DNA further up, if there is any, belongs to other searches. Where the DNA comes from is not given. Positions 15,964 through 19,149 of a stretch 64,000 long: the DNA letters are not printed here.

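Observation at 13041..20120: AT-rich accessory segment encoding an operon of four secreted proteins with no assignable function, wedged between a tRNA cluster and lspA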

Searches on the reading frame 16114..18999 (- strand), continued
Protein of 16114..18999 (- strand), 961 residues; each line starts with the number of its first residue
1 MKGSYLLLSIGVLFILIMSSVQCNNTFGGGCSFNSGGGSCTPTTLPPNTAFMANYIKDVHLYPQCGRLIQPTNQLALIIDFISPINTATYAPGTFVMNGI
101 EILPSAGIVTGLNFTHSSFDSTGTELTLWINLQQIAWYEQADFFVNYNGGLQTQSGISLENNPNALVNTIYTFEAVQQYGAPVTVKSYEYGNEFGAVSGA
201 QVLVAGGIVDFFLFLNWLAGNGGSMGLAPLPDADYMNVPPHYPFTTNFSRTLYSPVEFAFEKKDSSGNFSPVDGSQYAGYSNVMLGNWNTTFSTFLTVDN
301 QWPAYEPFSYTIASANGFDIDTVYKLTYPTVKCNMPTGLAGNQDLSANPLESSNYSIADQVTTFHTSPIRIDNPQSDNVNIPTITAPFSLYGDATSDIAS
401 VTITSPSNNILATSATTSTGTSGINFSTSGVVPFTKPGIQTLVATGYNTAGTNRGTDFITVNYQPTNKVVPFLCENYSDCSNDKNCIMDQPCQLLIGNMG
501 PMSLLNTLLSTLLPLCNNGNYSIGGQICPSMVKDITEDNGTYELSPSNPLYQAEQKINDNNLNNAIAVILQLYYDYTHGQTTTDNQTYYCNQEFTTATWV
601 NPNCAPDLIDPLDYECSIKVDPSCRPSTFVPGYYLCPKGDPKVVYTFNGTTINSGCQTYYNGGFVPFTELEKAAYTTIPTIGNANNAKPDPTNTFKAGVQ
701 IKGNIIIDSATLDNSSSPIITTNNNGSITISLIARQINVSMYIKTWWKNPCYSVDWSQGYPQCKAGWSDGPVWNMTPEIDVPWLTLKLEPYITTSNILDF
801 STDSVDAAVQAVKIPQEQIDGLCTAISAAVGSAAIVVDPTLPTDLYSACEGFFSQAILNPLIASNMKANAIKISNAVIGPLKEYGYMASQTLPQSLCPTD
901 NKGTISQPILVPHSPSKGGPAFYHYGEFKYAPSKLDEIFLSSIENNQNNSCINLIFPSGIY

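Call 38: predict_structure(alignment_id=A1)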
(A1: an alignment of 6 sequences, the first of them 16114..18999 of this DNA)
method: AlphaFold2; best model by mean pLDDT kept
length: 961 residues; sequences in the alignment: 6
mean_pLDDT: 38.9   pTM: 0.30
mean pLDDT of the five models: 38.9, 33.7, 33.5, 33.2, 32.5
residues with pLDDT >= 90: 0; 70-90: 68; 50-70: 135; < 50: 758
segments of 3 or more residues with pLDDT < 50: 1-50, 63-73, 104-107, 163-167, 176-260, 265-267, 269-318, 325-365, 374-382, 466-961
pLDDT, mean of each block of 10 residues (from residue 1): 33 32 28 25 30 57 42 57 78 73 53 71 70 62 70 75 51 48 42 33 36 36 29 26 24 34 50 39 28 29 29 39 45 37 37 36 50 43 55 71 62 66 64 58 73 66 46 31 32 28 34 30 25 28 29 34 32 32 26 23 30 29 35 32 32 31 28 32 28 26 32 38 34 36 31 29 35 32 32 26 26 37 42 33 36 36 26 26 30 30 28 25 27 30 31 26 29
secondary structure, 60 per line:
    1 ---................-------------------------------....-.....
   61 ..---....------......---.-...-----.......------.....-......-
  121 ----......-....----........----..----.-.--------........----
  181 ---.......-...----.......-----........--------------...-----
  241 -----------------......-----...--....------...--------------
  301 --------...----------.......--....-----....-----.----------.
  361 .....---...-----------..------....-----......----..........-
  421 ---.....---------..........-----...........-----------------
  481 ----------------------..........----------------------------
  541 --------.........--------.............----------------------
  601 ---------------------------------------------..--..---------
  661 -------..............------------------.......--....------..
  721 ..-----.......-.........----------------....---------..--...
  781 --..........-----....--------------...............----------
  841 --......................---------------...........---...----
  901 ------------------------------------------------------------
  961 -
elements in order (helices of 4 or more, strands of 3 or more residues): H4-19 E56-62 H66-69 E76-81 E95-101 E108-112 E114-119 E125-130 H132-135 E140-147 E169-176 E184-190 H199-205 H211-218 E258-263 E269-271 H274-277 E284-286 E309-311 E322-328 E331-334 E340-343 E360-365 E369-371 E391-394 E400-405 E410-419 E424-428 E438-447 E453-463 H503-512 H549-557 H566-578 H668-681 E700-706 E719-722 E728-734 E736-744 H761-764 E778-780 E783-792 E798-801 H816-830 H843-864 H880-890
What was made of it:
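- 16114..18999 (-): Gene B: 961-aa putative lipoprotein. Residues 1-465 are conserved (two Ig-like beta-sandwiches flanking a conserved core of about 200 residues). Residues 466-961 are a variable, Cys-rich C-terminal half. The AlphaFold2 model has pLDDT 38.9, with beta-sandwich segments at about 75-175 and 385-465 (call 38).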

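Call 39: search_protein_representatives(alignment_id=A1)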
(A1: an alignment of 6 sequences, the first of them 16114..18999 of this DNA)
Query: 6 sequences, 889 profile positions. Proteins with E-value up to 0.001 (for the whole library): 7; up to 1e-10: 6; up to 1e-30: 5. The best 7 are listed.
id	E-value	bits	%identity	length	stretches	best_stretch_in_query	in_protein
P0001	0.0e+00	1370.9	-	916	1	24-888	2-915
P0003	0.0e+00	1064.9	-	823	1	65-886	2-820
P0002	0.0e+00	1053.1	-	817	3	1-601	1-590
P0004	9.6e-287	970.4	-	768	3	2-466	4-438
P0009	3.6e-116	406.0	-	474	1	500-888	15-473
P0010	1.4e-25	106.3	-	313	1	580-784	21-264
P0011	4.1e-04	35.2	-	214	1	1-159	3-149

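Call 56: search_protein_families(library=phrogs, proteins=[window:16114-18999:-], max_evalue=0.1)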
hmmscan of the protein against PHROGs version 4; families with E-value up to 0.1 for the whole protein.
window:16114-18999:- (961 aa): 0 families

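Call 57: search_protein_families(library=padloc, proteins=[window:16114-18999:-], max_evalue=0.1)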
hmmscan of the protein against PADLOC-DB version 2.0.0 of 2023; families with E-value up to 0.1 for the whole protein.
window:16114-18999:- (961 aa): 0 families

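Call 63: search_dna_similar(query=window:16114-18999:-, collection=plasmids, mode=protein, max_evalue=0.001, max_rows=10)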
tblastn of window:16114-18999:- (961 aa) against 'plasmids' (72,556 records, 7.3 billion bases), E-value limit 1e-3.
No match.
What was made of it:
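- Tried and rejected: The plasmid tblastn found nothing (call 63).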

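Call 68: fold_search(model_id=the predicted structure, library=pdb)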
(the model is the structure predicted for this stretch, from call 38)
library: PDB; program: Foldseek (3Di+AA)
matches with E <= 10: 1513; with E <= 0.001: 11
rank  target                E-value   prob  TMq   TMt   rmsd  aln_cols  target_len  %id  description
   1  4uj6                  4.5e-06  0.97  0.07  0.10  29.0       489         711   12  Structure of surface layer protein SbsC, domains 1-6 (released 2016-04-27)
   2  2blf_A                4.4e-05  1.00  0.09  0.21   6.9       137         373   18  Sulfite dehydrogenase from Starkeya Novella (released 2005-04-28)
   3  2c9x_A                5.7e-05  1.00  0.09  0.21   6.9       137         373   18  Sulfite dehydrogenase from Starkeya Novella Y236F mutant (released 2006-08-16)
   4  6xi3                  6.1e-05  0.97  0.08  0.17  21.5       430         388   12  Crystal structure of tetra-tandem repeat in extending region of large adhesion protein (released 2020-10-14)
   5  2ca3_A                6.8e-05  1.00  0.09  0.21   6.8       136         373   18  Sulfite dehydrogenase from Starkeya Novella r55m mutant (released 2007-02-20)
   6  2ca4_A                1.2e-04  1.00  0.09  0.21   6.9       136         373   17  Sulfite dehydrogenase from Starkeya Novella mutant (released 2007-02-20)
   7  2yn3_C                1.7e-04  0.94  0.09  0.24  21.5       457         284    9  Structural insight into the giant calcium-binding adhesin SiiE: implications for the adhesion of Salmonella enterica t (released 2013-04-03)
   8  8s5s                  5.8e-04  1.00  0.09  0.21   5.7       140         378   11  Crystal structure of a Sulfite dehydrogenase from Thermus thermophilus (released 2024-11-27)
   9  9g93_G                6.2e-04  0.66  0.07  0.18  21.4       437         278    8  CryoET structure of the in vitro grown Bacillus anthracis Sap S-layer (released 2024-12-18)
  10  6y0k                  9.1e-04  1.00  0.09  0.21   7.3       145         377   12  Sulfite oxidase from Thermus thermophilus with coordinated phosphate (released 2020-08-05)
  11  2yn5_B                9.6e-04  0.84  0.08  0.23  21.9       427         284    9  Structural insight into the giant calcium-binding adhesin SiiE: implications for the adhesion of Salmonella enterica t (released 2013-04-03)
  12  9g93_J                1.0e-03  0.57  0.07  0.18  21.4       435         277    8  CryoET structure of the in vitro grown Bacillus anthracis Sap S-layer (released 2024-12-18)
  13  2yn3_A                1.1e-03  0.80  0.08  0.24  23.2       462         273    8  Structural insight into the giant calcium-binding adhesin SiiE: implications for the adhesion of Salmonella enterica t (released 2013-04-03)
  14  6hhu_A                1.1e-03  0.28  0.07  0.09  24.4       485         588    7  Structure of the Bacillus anthracis Sap S-layer assembly domain (released 2019-07-24)
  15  2a9a_B                1.3e-03  1.00  0.09  0.22   6.1       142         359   10  Crystal structure of recombinant chicken sulfite oxidase with the bound product, sulfate, at the active site (released 2005-08-02)
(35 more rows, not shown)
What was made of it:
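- The best Foldseek hits of the B model include the S-layer proteins SbsC, Sap and HPI (call 68).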

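Call 84: find_encoding_contigs(protein=P0011, flank=10000, max_places=4)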
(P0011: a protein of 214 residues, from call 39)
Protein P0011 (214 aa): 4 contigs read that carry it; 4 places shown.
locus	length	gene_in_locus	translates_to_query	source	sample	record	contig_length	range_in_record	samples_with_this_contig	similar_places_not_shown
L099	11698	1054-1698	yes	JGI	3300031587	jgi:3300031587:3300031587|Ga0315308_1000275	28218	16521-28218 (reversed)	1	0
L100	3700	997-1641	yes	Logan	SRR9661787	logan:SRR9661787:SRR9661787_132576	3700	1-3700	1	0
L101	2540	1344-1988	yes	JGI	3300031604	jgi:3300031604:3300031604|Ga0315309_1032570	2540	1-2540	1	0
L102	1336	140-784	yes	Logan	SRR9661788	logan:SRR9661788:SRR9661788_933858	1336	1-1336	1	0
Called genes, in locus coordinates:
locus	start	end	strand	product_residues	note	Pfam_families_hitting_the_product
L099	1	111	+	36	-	?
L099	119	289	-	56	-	-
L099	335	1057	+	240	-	-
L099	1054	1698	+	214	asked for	-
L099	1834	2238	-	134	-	-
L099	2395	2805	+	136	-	PF02369:Big_1 (faint)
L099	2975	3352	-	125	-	PF08284:RVP_2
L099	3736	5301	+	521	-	PF03023:MurJ, PF01554:MatE (weak)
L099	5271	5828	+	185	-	PF01035:DNA_binding_1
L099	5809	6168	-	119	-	PF01042:Ribonuc_L-PSP, PF14588:YjgF_endoribonc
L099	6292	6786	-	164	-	PF01058:Oxidored_q6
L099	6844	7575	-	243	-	PF00111:Fer2, PF13510:Fer2_4, PF14697:Fer4_21, PF12838:Fer4_7 (weak)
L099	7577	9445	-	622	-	PF01257:2Fe-2S_thioredx, PF01512:Complex1_51K, PF10531:SLBB (faint), PF10589:NADH_4Fe-4S, PF00037:Fer4 (faint), PF13187:Fer4_9 (weak), PF13237:Fer4_10 (weak), PF14697:Fer4_21 (weak)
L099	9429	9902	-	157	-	PF01257:2Fe-2S_thioredx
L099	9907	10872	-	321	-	PF02775:TPP_enzyme_C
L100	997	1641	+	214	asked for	-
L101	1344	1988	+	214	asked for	-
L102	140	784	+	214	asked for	-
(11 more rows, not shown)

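Call 85: find_encoding_contigs(protein=P0010, flank=10000, max_places=4)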
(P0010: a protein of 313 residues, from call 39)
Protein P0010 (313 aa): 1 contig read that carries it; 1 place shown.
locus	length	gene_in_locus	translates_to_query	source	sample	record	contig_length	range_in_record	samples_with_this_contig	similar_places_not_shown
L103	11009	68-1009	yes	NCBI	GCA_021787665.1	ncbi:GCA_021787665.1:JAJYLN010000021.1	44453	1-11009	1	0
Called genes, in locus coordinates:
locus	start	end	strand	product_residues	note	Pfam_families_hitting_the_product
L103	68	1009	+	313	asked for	-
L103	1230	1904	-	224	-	PF03364:Polyketide_cyc (weak)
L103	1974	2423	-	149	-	PF12172:zf-ChsH2, PF01796:OB_ChsH2_C (weak)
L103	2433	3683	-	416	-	PF00108:Thiolase_N (faint), PF22691:Thiolase_C_1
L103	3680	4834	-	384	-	PF00108:Thiolase_N (faint), PF22691:Thiolase_C_1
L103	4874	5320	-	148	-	PF12172:zf-ChsH2, PF01796:OB_ChsH2_C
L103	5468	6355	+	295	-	PF00009:GTP_EFTU (faint), PF00350:Dynamin_N (faint), PF01926:MMR_HSR1, PF02421:FeoB_N, PF03193:RsgA_GTPase (faint), PF07650:KH_2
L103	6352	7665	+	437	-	PF00350:Dynamin_N (faint), PF01926:MMR_HSR1, PF02421:FeoB_N (weak), PF03193:RsgA_GTPase (faint), PF00009:GTP_EFTU, PF01926:MMR_HSR1, PF02421:FeoB_N, PF14714:KH_dom-like, +2 more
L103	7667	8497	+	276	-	PF03631:Virul_fac_BrkB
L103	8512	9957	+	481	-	PF00672:HAMP (weak), PF00512:HisKA, PF02518:HATPase_c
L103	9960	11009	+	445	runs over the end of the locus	PF00072:Response_reg, PF00158:Sigma54_activat, PF14532:Sigma54_activ_2, PF07728:AAA_5 (faint), PF25601:AAA_lid_14, PF02954:HTH_8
